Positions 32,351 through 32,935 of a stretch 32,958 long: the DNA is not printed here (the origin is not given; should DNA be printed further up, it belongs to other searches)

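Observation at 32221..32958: Separately promoted operon of two small acidic proteins followed by HTH proteins (anti-defense/Aca-like architecture), spanning the circular junction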

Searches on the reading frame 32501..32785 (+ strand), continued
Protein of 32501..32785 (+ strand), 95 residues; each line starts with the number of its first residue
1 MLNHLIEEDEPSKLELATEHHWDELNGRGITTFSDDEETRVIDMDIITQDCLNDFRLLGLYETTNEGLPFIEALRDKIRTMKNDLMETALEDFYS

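Call 45: predict_structure(alignment_id=A4)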
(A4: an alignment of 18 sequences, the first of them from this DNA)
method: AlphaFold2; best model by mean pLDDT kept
length: 95 residues; sequences in the alignment: 18
mean_pLDDT: 86.0   pTM: 0.70
mean pLDDT of the five models: 86.0, 85.6, 85.2, 83.1, 82.8
residues with pLDDT >= 90: 52; 70-90: 32; 50-70: 4; < 50: 7
segments of 3 or more residues with pLDDT < 50: 1-7
pLDDT, mean of each block of 10 residues (from residue 1): 50 80 94 90 96 88 87 94 94 85
secondary structure, 60 per line:
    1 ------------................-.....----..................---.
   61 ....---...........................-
elements in order: H13-28 E30-34 E39-43 H44-56 H60-64 H68-94

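Call 49: fold_search(model_id=the predicted structure, library=pdb)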
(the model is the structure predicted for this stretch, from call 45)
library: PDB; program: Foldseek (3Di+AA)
matches with E <= 10: 78; with E <= 0.001: 0
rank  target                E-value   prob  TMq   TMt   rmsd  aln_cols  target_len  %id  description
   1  3o2q_E                2.4e+00  0.06  0.22  0.12  12.1        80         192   12  Crystal structure of the human symplekin-Ssu72-CTD phosphopeptide complex (released 2010-10-06)
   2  2xfv_A                2.7e+00  0.04  0.17  0.15  11.2        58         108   21  Structure of the amino-terminal domain from the cell-cycle regulator Swi6 (released 2010-06-23)
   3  2r7j                  2.7e+00  0.04  0.20  0.10  11.1        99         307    8  Crystal Structure of rotavirus non structural protein NSP2 with H225A mutation (released 2007-10-23)
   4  2zxi_D                3.3e+00  0.04  0.23  0.06  13.7        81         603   20  Structure of Aquifex aeolicus GidA in the form II crystal (released 2009-05-19)
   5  8i4m_A                3.5e+00  0.11  0.23  0.04   5.0        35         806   23  Portal-tail complex structure of the Cyanophage P-SCSP1u (released 2023-11-01)
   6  6cya                  3.5e+00  0.04  0.22  0.10  11.5        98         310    7  Rotavirus SA11 NSP2 S313A mutant (released 2018-12-05)
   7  8dvh_A                3.8e+00  0.09  0.23  0.13   3.1        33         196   12  Crystal structure of ATP-dependent Lon protease from Bacillus subtillis (BsLonBA) (released 2022-11-09)
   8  1sd6_B                3.8e+00  0.04  0.22  0.19  12.2        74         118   20  Crystal Structure of Native MecI at 2.65 A (released 2004-02-24)
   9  7aoo_B                3.8e+00  0.03  0.15  0.10   9.8        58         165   16  Plasmoredoxin, a redox-active protein unique for malaria parasites (released 2022-04-13)
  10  1sd7_B                4.0e+00  0.04  0.21  0.18  12.2        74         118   20  Crystal Structure of a SeMet derivative of MecI at 2.65 A (released 2004-02-24)
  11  6cy9                  4.0e+00  0.04  0.20  0.09  10.5        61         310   10  SA11 Rotavirus NSP2 with disulfide bridge (released 2018-12-05)
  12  3nb0_C                4.0e+00  0.03  0.21  0.05  12.3        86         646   12  Glucose-6-Phosphate activated form of Yeast Glycogen Synthase (released 2010-10-06)
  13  8j3g                  4.0e+00  0.03  0.20  0.08  12.4        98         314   15  Crystal structure of apo (S)-norcoclaurine 6-O-methyltransferase from Coptis chinensis (released 2024-10-23)
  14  8tpk_B                4.0e+00  0.02  0.20  0.08  15.8        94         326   12  P6522 crystal form of C. crescentus DriD-ssDNA-DNA complex (released 2023-11-29)
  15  4lb5_B                4.3e+00  0.08  0.17  0.23   4.3        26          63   12  Crystal structure of PKZ Zalpha in complex with ds(CG)6 (hexagonal form) (released 2013-09-18)
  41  5vxk_A                6.8e+00  0.05  0.28  0.14   9.1        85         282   16  2.55 A resolution structure of IpaD from Shigella flexneri in complex with single-domain antibody JMK-H2 (released 2017-08-30)
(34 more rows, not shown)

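Call 50: fold_search(model_id=the predicted structure, library=viral)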
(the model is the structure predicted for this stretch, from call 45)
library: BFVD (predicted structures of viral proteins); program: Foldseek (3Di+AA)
matches with E <= 10: 330; with E <= 0.001: 0
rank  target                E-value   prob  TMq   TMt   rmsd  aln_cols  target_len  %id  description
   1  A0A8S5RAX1            4.1e-01  0.12  0.23  0.15  15.6       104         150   20  Uncharacterized protein [virus sp. ctQcs9]
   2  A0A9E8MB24            5.0e-01  0.60  0.44  0.45   7.9        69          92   16  Uncharacterized protein [Arthrobacter phage Tuck]
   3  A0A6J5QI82            5.4e-01  0.14  0.28  0.25  14.3        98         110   10  Uncharacterized protein [uncultured Caudovirales phage]
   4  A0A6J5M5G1            7.0e-01  0.14  0.26  0.22  11.3        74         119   12  Uncharacterized protein [uncultured Caudovirales phage]
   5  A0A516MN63            7.4e-01  0.09  0.21  0.15  17.4        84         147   11  (no name in the UniProt tables at hand)
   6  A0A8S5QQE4            7.9e-01  0.12  0.31  0.06  19.5       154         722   16  Uncharacterized protein [Myoviridae sp. ctgXL3]
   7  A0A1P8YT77            8.5e-01  0.13  0.21  0.14   4.9        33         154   36  p3 [Amphibola crenata associated bacilladnavirus 1]
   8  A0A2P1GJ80            9.6e-01  0.08  0.24  0.16  17.0       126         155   15  C protein [Mount Mabu Lophuromys virus 1]
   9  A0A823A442            1.2e+00  0.21  0.26  0.18   7.4        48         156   14  (no name in the UniProt tables at hand)
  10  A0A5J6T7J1            1.3e+00  0.13  0.33  0.13  16.4        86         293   19  Uncharacterized protein [Proteus phage Myduc]
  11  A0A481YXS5            1.3e+00  0.15  0.31  0.12  25.4        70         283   10  Putative ribonuclease III (Fragment) [Marseillevirus LCMAC201]
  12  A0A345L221            1.6e+00  0.13  0.28  0.26   7.6        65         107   14  Uncharacterized protein [Streptomyces phage Blueeyedbeauty]
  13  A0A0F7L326            1.6e+00  0.12  0.20  0.34   9.2        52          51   13  Uncharacterized protein [uncultured marine virus]
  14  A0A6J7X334            1.6e+00  0.11  0.16  0.23   7.2        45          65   16  Uncharacterized protein [uncultured Caudovirales phage]
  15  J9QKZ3                1.6e+00  0.04  0.21  0.18  12.7        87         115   23  Uncharacterized protein [Pectobacterium phage My1]
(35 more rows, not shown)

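Call 51: search_dna_similar(query=window:32501-32785:+, collection=phages, mode=protein, max_evalue=1)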
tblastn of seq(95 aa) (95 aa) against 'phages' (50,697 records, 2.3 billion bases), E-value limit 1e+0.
Records with a match: 1; places in all: 1; records where one place covers at least 80% of the query: 1.
Best place of each record, by identity: <60% 1.
By first word of the organism name: Paraglaciecola 1.
By host as written in the record: Paraglaciecola sp. strain IceBac 372 1.
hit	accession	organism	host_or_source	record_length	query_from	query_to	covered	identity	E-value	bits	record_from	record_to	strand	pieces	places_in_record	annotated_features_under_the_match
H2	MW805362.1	Paraglaciecola Antarctic JLT virus 2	Paraglaciecola sp. strain IceBac 372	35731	1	95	100%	34.4%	6e-6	48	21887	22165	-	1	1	hypothetical protein | transcriptional regulator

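Call 53: get_annotated_region(hit=H2, flank=5000)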
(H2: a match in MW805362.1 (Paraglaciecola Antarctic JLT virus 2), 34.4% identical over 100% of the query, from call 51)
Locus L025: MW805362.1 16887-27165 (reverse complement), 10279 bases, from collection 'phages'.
description: Paraglaciecola Antarctic JLT virus 2, complete genome.
organism: Paraglaciecola Antarctic JLT virus 2 (NCBI taxid 2945131)
taxonomy: Viruses
host: Paraglaciecola sp. strain IceBac 372; source: -; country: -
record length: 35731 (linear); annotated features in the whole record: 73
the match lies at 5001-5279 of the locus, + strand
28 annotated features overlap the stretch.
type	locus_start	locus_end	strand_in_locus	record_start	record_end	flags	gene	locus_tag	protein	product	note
CDS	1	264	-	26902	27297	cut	-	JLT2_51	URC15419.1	nuclease/hydrolase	gp51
CDS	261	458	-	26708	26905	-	-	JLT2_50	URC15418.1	hypothetical protein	gp50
CDS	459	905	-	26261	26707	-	-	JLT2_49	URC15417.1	single-strand DNA-binding protein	gp49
CDS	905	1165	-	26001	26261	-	-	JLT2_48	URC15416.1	hypothetical protein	gp48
CDS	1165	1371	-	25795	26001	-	-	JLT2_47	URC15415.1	hypothetical protein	gp47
CDS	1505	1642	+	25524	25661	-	-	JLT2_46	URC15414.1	hypothetical protein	gp46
CDS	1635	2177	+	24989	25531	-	-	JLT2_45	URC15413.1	single-strand DNA-binding protein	gp45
CDS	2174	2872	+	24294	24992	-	-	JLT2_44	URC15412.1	hypothetical protein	gp44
CDS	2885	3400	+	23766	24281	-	-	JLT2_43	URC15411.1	single-strand DNA-binding protein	gp43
CDS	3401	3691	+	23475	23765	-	-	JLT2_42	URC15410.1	nuclease/hydrolase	gp42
CDS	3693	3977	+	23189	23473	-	-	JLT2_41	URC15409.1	hypothetical protein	gp41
CDS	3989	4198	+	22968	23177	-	-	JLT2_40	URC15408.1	hypothetical protein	gp40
CDS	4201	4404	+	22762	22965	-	-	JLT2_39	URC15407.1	hypothetical protein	gp39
CDS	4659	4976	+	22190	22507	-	-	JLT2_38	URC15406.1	hypothetical protein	gp38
CDS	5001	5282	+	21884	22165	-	-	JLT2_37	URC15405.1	hypothetical protein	gp37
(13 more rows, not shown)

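Call 87: search_protein_families(library=pfam, proteins=[L002:4357-5007:+, L020:3528-4007:+, L002:6082-6699:+], max_evalue=0.1)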
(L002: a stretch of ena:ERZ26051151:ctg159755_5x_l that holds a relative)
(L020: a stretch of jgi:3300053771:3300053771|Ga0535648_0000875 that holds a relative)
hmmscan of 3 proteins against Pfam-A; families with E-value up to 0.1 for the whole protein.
L002:4357-5007:+ (216 aa): 0 families

L020:3528-4007:+ (159 aa): 0 families

L002:6082-6699:+ (205 aa): 0 families

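Call 88: search_protein_families(library=phrogs, proteins=[L002:4357-5007:+, L020:3528-4007:+, L002:6082-6699:+], max_evalue=0.1)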
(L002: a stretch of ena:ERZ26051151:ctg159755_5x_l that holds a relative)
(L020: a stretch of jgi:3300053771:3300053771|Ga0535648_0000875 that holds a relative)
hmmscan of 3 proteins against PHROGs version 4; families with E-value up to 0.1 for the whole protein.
L002:4357-5007:+ (216 aa): 3 families
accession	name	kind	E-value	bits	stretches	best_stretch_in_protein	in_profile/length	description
phrog_18326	-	unknown function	0.0011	19.5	1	124-205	89-181/203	-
phrog_3416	-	unknown function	0.019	15.8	1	127-206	110-194/248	-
phrog_15069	-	unknown function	0.023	15.8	1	32-46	15-29/49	-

L020:3528-4007:+ (159 aa): 2 families
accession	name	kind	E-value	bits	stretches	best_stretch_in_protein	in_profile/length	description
phrog_13152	-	unknown function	0.012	16.6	1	1-95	6-84/171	-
phrog_10201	-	unknown function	0.1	13.6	0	1-15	2-16/65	-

L002:6082-6699:+ (205 aa): 4 families
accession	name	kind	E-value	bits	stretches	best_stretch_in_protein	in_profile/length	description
phrog_757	-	other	4.8e-58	197.1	1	1-202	15-221/247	DNA methyltransferase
phrog_27471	-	unknown function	3.5e-21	76.2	1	104-200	6-93/93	-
phrog_363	-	other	0.02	15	1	24-119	78-173/327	DNA methyltransferase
phrog_6629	-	unknown function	0.04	14.9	1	45-102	59-119/132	-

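Call 94: search_protein_families(library=padloc, proteins=[window:32501-32785:+], max_evalue=0.1)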
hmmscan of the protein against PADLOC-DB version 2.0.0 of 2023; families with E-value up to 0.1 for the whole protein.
seq(95 aa): 0 families

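Call 97: find_related_loci(query=window:32501-32785:+, collection=genome_contigs, flank=6000)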
Query seq(95 aa) (95 aa) in genome_contigs; peptide patterns used: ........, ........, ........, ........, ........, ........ (x = any residue, [..] = any of these).
47 stretches matched a pattern, but none encodes a relative of the query by tblastn (E <= 1e-3).
